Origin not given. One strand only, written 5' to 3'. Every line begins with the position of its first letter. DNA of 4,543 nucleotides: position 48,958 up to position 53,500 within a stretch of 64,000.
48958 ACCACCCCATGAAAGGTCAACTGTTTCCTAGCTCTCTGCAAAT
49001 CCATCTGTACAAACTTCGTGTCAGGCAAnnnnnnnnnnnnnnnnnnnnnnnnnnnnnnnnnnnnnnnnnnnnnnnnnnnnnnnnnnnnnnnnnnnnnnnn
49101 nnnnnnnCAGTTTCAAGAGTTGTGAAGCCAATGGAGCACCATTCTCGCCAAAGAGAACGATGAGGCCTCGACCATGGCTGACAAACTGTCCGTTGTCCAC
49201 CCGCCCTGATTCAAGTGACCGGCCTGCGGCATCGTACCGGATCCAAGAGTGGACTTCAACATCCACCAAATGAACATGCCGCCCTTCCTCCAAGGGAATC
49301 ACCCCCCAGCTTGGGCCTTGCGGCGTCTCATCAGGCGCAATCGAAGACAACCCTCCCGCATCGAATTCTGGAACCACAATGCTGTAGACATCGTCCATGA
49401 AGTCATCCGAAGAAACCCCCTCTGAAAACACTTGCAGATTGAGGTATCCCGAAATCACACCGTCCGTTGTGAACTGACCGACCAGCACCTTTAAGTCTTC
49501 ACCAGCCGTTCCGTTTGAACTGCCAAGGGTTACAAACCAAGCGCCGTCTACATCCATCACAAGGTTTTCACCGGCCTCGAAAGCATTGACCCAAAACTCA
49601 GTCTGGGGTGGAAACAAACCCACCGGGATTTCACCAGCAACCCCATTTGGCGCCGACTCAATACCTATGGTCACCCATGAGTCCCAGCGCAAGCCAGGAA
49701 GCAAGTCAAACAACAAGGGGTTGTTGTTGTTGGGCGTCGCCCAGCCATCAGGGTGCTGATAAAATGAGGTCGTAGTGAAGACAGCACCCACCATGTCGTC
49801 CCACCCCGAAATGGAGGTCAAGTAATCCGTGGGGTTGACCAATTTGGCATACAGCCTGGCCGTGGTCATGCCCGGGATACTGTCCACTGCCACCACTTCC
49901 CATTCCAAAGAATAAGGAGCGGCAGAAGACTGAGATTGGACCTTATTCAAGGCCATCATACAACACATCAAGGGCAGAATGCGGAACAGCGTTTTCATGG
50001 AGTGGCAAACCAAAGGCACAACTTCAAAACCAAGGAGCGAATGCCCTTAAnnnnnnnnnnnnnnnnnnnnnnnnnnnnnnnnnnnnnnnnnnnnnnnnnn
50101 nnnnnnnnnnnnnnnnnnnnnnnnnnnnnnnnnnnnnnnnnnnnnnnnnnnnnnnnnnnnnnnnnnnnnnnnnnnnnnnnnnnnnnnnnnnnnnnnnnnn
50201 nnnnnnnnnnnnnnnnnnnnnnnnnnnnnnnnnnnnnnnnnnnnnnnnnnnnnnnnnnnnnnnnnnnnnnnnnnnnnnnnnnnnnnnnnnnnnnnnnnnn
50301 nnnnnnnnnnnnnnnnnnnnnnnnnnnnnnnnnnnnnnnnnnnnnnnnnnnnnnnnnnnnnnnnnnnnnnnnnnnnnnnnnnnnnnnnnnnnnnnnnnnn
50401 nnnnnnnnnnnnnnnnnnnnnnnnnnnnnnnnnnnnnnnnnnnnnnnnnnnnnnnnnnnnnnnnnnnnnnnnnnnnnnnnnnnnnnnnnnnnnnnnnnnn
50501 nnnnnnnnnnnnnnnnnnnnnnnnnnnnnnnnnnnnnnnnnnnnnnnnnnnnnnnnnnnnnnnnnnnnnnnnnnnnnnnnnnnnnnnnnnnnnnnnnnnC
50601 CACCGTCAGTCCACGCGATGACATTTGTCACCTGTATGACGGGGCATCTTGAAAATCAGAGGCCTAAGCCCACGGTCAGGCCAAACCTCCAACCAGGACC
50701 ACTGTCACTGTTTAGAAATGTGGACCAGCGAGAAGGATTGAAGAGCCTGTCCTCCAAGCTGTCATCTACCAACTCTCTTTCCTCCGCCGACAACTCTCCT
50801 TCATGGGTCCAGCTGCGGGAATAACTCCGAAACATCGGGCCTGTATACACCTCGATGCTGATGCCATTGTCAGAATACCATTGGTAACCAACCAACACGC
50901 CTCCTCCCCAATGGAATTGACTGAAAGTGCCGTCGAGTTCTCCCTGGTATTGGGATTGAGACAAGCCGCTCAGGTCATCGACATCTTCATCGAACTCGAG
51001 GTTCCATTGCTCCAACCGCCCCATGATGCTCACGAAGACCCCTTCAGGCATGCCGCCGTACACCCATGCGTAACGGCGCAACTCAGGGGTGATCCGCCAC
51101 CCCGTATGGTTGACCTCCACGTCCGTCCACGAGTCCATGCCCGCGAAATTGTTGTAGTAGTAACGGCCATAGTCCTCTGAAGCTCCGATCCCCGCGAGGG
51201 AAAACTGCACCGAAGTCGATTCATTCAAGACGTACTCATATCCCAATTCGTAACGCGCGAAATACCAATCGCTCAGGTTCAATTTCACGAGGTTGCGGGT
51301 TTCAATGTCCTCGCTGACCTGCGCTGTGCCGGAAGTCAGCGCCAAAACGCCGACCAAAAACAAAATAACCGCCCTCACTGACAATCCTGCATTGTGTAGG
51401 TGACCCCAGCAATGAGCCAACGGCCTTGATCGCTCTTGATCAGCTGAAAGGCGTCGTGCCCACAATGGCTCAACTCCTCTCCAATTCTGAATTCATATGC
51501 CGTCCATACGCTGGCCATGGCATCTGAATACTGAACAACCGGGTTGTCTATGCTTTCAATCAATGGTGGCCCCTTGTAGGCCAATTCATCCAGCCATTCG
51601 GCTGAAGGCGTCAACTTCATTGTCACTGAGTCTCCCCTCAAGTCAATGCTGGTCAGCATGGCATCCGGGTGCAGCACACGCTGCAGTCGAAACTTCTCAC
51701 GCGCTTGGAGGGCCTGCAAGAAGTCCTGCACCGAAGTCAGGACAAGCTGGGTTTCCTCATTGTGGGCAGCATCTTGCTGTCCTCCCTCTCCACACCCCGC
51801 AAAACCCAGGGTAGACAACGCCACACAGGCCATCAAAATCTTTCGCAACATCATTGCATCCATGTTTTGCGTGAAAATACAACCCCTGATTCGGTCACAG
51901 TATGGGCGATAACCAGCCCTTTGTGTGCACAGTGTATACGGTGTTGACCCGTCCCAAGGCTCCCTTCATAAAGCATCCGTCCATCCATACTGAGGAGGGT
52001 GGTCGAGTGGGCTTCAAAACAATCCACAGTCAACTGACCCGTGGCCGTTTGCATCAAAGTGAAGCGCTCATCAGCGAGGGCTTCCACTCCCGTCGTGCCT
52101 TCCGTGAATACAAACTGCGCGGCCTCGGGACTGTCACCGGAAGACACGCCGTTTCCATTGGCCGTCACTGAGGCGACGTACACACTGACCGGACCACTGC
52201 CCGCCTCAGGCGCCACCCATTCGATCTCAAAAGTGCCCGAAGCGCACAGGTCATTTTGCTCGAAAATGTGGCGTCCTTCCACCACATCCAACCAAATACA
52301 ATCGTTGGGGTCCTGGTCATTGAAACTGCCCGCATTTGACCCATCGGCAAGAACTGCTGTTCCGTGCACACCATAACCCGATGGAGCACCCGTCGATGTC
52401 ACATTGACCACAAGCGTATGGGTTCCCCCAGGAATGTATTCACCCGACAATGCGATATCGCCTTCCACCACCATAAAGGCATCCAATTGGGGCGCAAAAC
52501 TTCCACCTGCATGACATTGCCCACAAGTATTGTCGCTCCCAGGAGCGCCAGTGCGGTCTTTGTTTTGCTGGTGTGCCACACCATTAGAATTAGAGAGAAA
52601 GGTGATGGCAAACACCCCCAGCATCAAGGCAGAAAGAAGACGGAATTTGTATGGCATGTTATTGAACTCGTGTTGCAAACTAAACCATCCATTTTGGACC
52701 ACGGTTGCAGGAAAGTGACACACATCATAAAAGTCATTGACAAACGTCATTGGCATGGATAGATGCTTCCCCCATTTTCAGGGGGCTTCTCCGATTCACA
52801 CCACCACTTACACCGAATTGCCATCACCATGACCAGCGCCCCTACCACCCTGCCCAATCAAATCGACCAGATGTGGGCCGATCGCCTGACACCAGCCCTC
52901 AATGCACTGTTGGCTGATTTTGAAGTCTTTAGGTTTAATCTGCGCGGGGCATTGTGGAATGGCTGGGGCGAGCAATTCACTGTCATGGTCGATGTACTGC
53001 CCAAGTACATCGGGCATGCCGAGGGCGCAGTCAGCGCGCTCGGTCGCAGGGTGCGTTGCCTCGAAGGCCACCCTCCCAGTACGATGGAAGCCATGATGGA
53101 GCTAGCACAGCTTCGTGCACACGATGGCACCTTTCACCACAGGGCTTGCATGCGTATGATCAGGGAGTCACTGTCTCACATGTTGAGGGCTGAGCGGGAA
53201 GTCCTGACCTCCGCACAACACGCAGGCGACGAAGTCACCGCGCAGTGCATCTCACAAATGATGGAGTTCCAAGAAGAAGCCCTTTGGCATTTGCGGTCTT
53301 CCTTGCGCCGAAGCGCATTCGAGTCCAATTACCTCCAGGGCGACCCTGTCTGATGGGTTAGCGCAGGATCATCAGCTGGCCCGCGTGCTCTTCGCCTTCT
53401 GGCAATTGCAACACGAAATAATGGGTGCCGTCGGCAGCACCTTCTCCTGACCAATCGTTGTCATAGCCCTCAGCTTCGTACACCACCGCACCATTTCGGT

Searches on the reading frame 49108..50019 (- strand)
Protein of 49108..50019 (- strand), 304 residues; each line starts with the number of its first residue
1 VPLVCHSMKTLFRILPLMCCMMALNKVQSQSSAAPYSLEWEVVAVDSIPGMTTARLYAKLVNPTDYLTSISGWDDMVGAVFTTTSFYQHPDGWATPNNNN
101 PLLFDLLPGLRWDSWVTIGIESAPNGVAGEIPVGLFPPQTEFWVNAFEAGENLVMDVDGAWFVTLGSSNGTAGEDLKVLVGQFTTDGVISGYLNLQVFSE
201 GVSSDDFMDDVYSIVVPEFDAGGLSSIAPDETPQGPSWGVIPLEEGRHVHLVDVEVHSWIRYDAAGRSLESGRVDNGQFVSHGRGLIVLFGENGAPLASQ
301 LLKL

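Call 9: search_protein_families(library=pfam, proteins=[window:49108-50019:-], max_evalue=0.01)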
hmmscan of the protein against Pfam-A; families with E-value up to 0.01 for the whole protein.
window:49108-50019:- (304 aa): 0 families

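Call 21: search_protein_families(library=ncbifam, proteins=[window:49108-49998:-], max_evalue=0.01)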
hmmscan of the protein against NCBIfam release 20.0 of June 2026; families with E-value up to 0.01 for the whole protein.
window:49108-49998:- (297 aa): 0 families

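Call 26: predict_structure(alignment_id=A2)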
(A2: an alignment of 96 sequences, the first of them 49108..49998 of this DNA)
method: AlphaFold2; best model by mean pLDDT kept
length: 297 residues; sequences in the alignment: 96
mean_pLDDT: 86.6   pTM: 0.71
mean pLDDT of the five models: 86.6, 86.2, 86.1, 85.8, 85.7
residues with pLDDT >= 90: 177; 70-90: 77; 50-70: 29; < 50: 14
segments of 3 or more residues with pLDDT < 50: 21-25, 222-226
pLDDT, mean of each block of 10 residues (from residue 1): 55 56 64 90 95 96 93 97 97 94 97 97 96 87 95 93 96 98 96 86 91 76 53 87 91 82 91 89 83 73
secondary structure, 60 per line:
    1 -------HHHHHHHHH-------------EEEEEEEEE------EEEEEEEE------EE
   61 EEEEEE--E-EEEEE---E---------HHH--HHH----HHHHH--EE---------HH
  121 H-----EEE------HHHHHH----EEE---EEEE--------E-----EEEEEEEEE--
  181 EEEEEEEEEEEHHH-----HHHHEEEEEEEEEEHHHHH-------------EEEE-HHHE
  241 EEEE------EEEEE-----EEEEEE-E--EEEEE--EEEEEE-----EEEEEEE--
elements in order: H8-16 E30-38 E45-52 E59-66 E71-75 H101-105 E127-129 H136-141 E146-148 E152-155 E170-178 E181-191 H200-203 E204-213 H214-218 E232-235 E240-244 E251-255 E261-266 E271-275 E278-283 E289-295
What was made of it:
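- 49105..49998 (-): Gene for the small X protein (297 aa from the ATG at 49998). Order: signal-peptide-like N-terminus, X4, ~80-aa conserved beta-sandwich tail. AlphaFold model with pLDDT 86.6 (call 26).
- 49108..49305 (-): Conserved C-terminal tail of the small protein, predicted as a 7-strand sandwich. It is not recognisable as a T9SS CTD by sequence. Strands 232-295 in call 26.
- In the small protein X is essentially the whole mature protein apart from the tail (call 26).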

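Call 28: fold_search(model_id=the predicted structure, library=pdb)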
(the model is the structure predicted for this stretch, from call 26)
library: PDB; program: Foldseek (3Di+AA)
matches with E <= 10: 1196; with E <= 0.001: 3
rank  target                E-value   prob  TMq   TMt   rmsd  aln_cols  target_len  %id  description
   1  3fha_C                3.5e-04  0.96  0.19  0.11  17.6       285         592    9  Structure of endo-beta-N-acetylglucosaminidase A (released 2009-04-28)
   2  3fha_B                8.1e-04  0.97  0.20  0.11  17.2       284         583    9  Structure of endo-beta-N-acetylglucosaminidase A (released 2009-04-28)
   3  3fhq_B                8.5e-04  0.87  0.18  0.10  16.2       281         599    8  Structure of endo-beta-N-acetylglucosaminidase A (released 2009-05-05)
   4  6kzb_C                1.4e-03  0.91  0.23  0.12  15.0       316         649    7  Transglutaminase2 complexed with calcium (released 2020-12-09)
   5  4kkp_A                1.6e-03  0.57  0.18  0.20  12.8       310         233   10  Crystal structure of Vibrio cholerae RbmA (crystal form 2) (released 2013-05-22)
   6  3fhq_F                1.7e-03  0.89  0.19  0.10  17.4       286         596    9  Structure of endo-beta-N-acetylglucosaminidase A (released 2009-05-05)
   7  3fha_A                1.8e-03  0.85  0.19  0.10  16.8       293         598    9  Structure of endo-beta-N-acetylglucosaminidase A (released 2009-04-28)
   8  4be6_A                1.9e-03  0.63  0.19  0.22  11.0       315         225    9  V. cholera biofilm scaffolding protein RbmA (released 2013-12-18)
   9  4kkr_A                2.6e-03  0.63  0.18  0.22  11.4       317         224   10  Crystal structure of Vibrio cholerae RbmA (crystal form 3) (released 2013-05-22)
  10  1ex0_B                2.7e-03  0.72  0.20  0.10  15.3       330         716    8  HUMAN FACTOR XIII, MUTANT W279F ZYMOGEN (released 2003-12-23)
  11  3s3p_A                2.7e-03  0.69  0.19  0.10  15.5       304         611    6  Transglutaminase 2 in complex with a novel inhibitor (released 2012-06-06)
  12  9i25_C                3.2e-03  0.35  0.17  0.19  19.1       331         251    8  WxLIP from Enterococcus faecium locus A bound to long WxL (released 2026-01-28)
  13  3s3s_A                3.6e-03  0.57  0.17  0.10  15.6       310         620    8  Transglutaminase 2 in complex with a novel inhibitor (released 2012-06-06)
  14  6a8p_C                4.0e-03  0.69  0.20  0.10  14.9       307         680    7  Transglutaminase 2 mutant G224V in complex with GTP (released 2018-09-26)
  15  8oxv_A                4.0e-03  0.69  0.20  0.10  16.4       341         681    7  Transglutaminase 3 zymogen in complex with DH patient-derived Fab DH63-B02 (released 2023-10-18)
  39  5ag8_A                1.1e-02  0.75  0.18  0.32  15.2       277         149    8  CRYSTAL STRUCTURE OF A MUTANT (665I6H) OF THE C-TERMINAL DOMAIN OF RGPB (released 2016-04-06)
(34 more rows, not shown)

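Call 45: search_protein_families(library=pfam, alignment_id=A2, max_evalue=1)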
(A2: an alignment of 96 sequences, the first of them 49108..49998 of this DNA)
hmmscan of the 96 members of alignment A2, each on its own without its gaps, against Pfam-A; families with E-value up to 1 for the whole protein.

A. member 1, window:49108-49998:- (297 aa): 0 families

B. families by the number of members that match (of 96 scanned): 20 families
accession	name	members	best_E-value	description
PF18962.6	Por_Secre_tail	7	1.8e-08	Secretion system C-terminal sorting domain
PF14377.11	UBM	4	0.15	Ubiquitin binding region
PF23237.1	HYR_4C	3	1.6e-06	HYR-like domain with 4 cysteines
PF16403.11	Bact_surface_Ig-like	2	0.0083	Bacterial surface protein, Ig-like domain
PF18884.5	TSP3_bac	1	0.00031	Bacterial TSP3 repeat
PF22648.2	SET7_N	1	0.0088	Histone H3 K4-specific methyltransferase SET7 N-terminal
PF11966.13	SSURE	1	0.04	SSURE domain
PF04616.20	Glyco_hydro_43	1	0.04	Glycosyl hydrolases family 43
PF00036.39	EF-hand_1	1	0.06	EF hand domain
PF12245.14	Big_3_2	1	0.063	Bacterial Ig-like domain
PF23926.2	LtfC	1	0.073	LtfC-like, beta-sandwich domain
PF02838.20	Glyco_hydro_20b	1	0.088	Glycosyl hydrolase family 20, domain 2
PF03495.19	Binary_toxB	1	0.088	Clostridial binary toxin B/anthrax toxin PA Ca-binding domain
PF20519.4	Polycystin_dom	1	0.093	Polycystin domain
PF07204.16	Orthoreo_P10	1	0.14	Orthoreovirus membrane fusion protein p10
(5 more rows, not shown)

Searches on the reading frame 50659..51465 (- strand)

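Call 22: search_protein_families(library=pfam, proteins=[window:50659-51465:-], max_evalue=0.001)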
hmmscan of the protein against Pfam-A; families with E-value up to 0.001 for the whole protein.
window:50659-51465:- (269 aa): 1 family
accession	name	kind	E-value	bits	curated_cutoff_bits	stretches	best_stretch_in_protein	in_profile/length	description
PF12099.14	DUF3575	-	1.3e-06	28.3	21.1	1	48-209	15-136/177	Protein of unknown function (DUF3575)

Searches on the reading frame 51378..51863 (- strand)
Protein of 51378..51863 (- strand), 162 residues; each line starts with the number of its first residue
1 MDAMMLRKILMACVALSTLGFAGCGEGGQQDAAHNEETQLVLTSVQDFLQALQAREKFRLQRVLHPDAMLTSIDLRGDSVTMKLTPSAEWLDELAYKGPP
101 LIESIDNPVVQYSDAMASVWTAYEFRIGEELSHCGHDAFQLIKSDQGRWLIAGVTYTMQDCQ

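Call 67: search_protein_families(library=pfam, proteins=[window:51378-51863:-], max_evalue=0.1)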
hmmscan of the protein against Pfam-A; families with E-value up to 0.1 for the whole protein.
window:51378-51863:- (162 aa): 1 family
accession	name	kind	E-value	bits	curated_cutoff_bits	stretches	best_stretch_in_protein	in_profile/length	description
PF12893.14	Lumazine_bd_2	-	0.00049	21.3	22.1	1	37-153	2-112/116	Putative lumazine-binding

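Call 68: search_protein_families(library=ncbifam, proteins=[window:51378-51863:-], max_evalue=0.01)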
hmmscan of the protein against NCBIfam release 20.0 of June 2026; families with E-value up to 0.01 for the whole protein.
window:51378-51863:- (162 aa): 0 families

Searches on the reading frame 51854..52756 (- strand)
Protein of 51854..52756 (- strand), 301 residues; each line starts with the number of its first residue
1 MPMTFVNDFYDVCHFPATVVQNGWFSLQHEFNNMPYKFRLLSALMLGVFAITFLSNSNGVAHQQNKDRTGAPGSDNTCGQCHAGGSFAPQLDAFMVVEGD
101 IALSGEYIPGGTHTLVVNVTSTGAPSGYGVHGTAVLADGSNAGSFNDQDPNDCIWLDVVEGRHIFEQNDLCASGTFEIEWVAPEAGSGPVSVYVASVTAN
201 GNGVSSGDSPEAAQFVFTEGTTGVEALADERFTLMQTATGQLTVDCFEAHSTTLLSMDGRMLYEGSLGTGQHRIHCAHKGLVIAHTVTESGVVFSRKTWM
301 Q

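Call 22: search_protein_families(library=pfam, proteins=[window:51854-52756:-], max_evalue=0.001)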
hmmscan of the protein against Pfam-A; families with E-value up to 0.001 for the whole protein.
window:51854-52756:- (301 aa): 0 families

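Call 67: search_protein_families(library=pfam, proteins=[window:51854-52756:-], max_evalue=0.1)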
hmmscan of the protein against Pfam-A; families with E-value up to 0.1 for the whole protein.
window:51854-52756:- (301 aa): 0 families

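Call 68: search_protein_families(library=ncbifam, proteins=[window:51854-52756:-], max_evalue=0.01)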
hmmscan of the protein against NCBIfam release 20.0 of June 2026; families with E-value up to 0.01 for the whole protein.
window:51854-52756:- (301 aa): 1 family
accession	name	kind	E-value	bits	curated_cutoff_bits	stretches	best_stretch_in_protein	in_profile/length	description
NF041895.1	choice_anch_V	domain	3.8e-17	62.7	42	1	46-213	2-147/150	choice-of-anchor V domain-containing protein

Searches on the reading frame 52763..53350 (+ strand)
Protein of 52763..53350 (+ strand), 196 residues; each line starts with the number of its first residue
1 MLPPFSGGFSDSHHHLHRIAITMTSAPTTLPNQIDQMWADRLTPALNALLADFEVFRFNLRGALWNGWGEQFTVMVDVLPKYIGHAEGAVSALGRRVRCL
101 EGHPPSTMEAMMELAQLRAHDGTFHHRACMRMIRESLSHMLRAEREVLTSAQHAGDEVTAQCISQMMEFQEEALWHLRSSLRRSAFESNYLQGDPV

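Call 22: search_protein_families(library=pfam, proteins=[window:52763-53350:+], max_evalue=0.001)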
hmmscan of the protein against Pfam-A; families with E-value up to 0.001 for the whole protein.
window:52763-53350:+ (196 aa): 1 family
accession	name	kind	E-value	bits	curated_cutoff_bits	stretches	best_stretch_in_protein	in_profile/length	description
PF00210.30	Ferritin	-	1e-05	25.9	24.5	1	45-182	3-137/142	Ferritin-like domain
